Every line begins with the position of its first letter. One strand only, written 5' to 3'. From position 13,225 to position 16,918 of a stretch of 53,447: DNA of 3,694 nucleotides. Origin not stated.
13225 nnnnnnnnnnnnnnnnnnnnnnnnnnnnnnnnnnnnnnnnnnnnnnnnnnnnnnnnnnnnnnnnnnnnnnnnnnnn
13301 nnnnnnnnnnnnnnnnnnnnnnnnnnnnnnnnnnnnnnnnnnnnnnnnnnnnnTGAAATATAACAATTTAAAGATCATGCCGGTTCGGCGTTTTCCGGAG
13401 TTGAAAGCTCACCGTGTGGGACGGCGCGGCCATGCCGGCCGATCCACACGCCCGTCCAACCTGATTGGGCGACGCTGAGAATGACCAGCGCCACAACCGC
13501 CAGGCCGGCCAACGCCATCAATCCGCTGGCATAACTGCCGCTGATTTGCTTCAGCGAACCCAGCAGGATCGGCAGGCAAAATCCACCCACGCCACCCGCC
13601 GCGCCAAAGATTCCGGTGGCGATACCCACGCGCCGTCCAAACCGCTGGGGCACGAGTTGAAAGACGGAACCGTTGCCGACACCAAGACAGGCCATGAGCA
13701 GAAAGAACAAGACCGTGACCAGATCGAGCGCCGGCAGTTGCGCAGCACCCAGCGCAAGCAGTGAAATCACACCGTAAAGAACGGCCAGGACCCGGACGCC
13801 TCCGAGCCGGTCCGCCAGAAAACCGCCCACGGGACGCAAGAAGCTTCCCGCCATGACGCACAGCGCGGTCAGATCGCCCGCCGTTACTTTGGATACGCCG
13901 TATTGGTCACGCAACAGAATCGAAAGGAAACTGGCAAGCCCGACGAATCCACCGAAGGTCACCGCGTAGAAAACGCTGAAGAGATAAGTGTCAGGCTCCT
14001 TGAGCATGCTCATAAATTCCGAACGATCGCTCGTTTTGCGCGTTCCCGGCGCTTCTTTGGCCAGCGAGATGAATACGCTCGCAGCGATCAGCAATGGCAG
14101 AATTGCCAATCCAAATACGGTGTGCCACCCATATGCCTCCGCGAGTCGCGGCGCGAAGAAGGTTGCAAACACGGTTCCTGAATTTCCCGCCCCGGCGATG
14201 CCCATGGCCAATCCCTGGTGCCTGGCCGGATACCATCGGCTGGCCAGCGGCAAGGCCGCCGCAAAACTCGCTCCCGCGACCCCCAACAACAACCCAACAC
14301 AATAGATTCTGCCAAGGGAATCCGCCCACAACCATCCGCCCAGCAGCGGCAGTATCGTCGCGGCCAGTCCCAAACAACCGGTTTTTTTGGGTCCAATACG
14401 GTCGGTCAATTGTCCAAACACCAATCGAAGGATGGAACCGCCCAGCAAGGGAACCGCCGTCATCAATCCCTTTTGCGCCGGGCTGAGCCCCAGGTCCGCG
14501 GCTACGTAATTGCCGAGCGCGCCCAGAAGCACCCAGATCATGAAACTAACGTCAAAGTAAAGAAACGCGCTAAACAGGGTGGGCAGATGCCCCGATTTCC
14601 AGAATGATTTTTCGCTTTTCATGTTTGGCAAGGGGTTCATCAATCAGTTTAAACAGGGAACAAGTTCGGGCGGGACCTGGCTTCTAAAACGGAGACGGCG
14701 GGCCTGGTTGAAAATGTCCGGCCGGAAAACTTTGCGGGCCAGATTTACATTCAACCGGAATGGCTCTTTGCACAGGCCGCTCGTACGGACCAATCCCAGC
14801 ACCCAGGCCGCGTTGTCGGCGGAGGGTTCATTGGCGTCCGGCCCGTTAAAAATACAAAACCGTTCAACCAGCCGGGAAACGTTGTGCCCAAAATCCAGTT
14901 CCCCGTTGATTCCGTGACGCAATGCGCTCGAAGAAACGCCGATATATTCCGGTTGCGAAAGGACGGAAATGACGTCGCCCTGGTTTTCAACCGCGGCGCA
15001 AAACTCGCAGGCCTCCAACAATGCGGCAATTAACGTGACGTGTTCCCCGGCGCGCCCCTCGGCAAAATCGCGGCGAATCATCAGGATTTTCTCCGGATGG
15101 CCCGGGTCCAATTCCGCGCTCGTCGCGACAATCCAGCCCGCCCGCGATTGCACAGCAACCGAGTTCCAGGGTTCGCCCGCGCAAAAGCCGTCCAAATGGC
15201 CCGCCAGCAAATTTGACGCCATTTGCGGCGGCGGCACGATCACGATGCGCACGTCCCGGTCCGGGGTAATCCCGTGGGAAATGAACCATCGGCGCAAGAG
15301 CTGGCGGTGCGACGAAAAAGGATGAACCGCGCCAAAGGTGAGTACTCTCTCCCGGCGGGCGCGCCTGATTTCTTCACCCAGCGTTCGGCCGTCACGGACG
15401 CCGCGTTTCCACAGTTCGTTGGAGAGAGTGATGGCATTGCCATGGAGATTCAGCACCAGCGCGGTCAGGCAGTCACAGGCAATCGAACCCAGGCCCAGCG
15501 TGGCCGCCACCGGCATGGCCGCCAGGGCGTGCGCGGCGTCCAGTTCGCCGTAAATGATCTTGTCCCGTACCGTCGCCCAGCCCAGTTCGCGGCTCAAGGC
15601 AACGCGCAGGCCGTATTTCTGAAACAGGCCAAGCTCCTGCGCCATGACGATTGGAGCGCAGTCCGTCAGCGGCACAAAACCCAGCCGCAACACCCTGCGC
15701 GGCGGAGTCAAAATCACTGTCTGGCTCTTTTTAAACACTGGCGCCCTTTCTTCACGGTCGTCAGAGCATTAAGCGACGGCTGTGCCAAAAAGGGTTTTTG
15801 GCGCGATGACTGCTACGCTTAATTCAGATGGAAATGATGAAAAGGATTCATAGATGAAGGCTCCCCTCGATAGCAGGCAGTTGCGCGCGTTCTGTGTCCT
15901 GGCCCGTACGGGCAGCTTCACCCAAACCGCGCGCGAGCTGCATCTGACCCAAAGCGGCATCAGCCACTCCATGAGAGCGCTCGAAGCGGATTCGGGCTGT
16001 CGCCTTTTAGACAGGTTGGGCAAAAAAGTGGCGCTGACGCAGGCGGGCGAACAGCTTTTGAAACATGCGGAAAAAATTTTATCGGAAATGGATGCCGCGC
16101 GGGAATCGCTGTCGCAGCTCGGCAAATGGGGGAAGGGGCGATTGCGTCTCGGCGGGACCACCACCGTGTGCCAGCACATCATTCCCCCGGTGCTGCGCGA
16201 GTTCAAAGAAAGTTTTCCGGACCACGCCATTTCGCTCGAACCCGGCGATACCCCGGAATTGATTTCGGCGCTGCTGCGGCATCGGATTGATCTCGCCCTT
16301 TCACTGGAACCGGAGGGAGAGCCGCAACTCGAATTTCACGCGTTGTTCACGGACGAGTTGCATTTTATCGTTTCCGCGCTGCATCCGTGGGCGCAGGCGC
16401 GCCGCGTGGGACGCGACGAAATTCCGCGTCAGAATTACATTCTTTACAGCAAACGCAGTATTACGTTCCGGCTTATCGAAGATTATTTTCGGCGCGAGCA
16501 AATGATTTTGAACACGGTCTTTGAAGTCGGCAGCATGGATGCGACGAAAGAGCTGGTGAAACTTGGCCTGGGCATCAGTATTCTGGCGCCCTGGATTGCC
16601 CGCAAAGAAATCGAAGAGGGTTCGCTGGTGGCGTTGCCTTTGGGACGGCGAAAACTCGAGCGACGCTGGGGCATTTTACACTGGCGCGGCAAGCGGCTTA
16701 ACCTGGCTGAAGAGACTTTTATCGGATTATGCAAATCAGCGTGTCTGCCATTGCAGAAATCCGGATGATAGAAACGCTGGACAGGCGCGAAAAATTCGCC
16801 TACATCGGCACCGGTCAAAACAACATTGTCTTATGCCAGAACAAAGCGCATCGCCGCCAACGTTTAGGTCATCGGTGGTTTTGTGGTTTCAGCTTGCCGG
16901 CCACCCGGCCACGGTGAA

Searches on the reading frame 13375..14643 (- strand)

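Call 17: search_protein_families(library=pfam, proteins=[window:13375-14643:-], max_evalue=0.001)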
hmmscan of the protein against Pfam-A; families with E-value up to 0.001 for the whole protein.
window:13375-14643:- (422 aa): 2 families
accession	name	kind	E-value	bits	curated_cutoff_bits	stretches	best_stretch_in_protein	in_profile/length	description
PF07690.21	MFS_1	-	2.4e-41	142.3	33.4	1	26-355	2-344/347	Major Facilitator Superfamily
PF01306.25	LacY_symp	-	0.00017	21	24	0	213-296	3-84/413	LacY proton/sugar symporter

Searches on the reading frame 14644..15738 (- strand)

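Call 17: search_protein_families(library=pfam, proteins=[window:14644-15738:-], max_evalue=0.001)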
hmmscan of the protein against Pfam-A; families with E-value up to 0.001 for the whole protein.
window:14644-15738:- (364 aa): 1 family
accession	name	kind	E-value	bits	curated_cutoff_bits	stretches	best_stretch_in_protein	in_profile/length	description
PF13379.11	NMT1_2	-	2.6e-75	253.9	24.7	1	12-260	3-251/252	NMT1-like family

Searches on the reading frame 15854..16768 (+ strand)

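Call 17: search_protein_families(library=pfam, proteins=[window:15854-16768:+], max_evalue=0.001)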
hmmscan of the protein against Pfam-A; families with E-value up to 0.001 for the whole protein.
window:15854-16768:+ (304 aa): 2 families
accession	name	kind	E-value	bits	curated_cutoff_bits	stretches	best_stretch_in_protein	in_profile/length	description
PF03466.25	LysR_substrate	-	1.1e-47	162.5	28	1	94-297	5-208/209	LysR substrate binding domain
PF00126.33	HTH_1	-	1.4e-20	73.5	26.6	1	8-66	2-60/60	Bacterial regulatory helix-turn-helix protein, lysR family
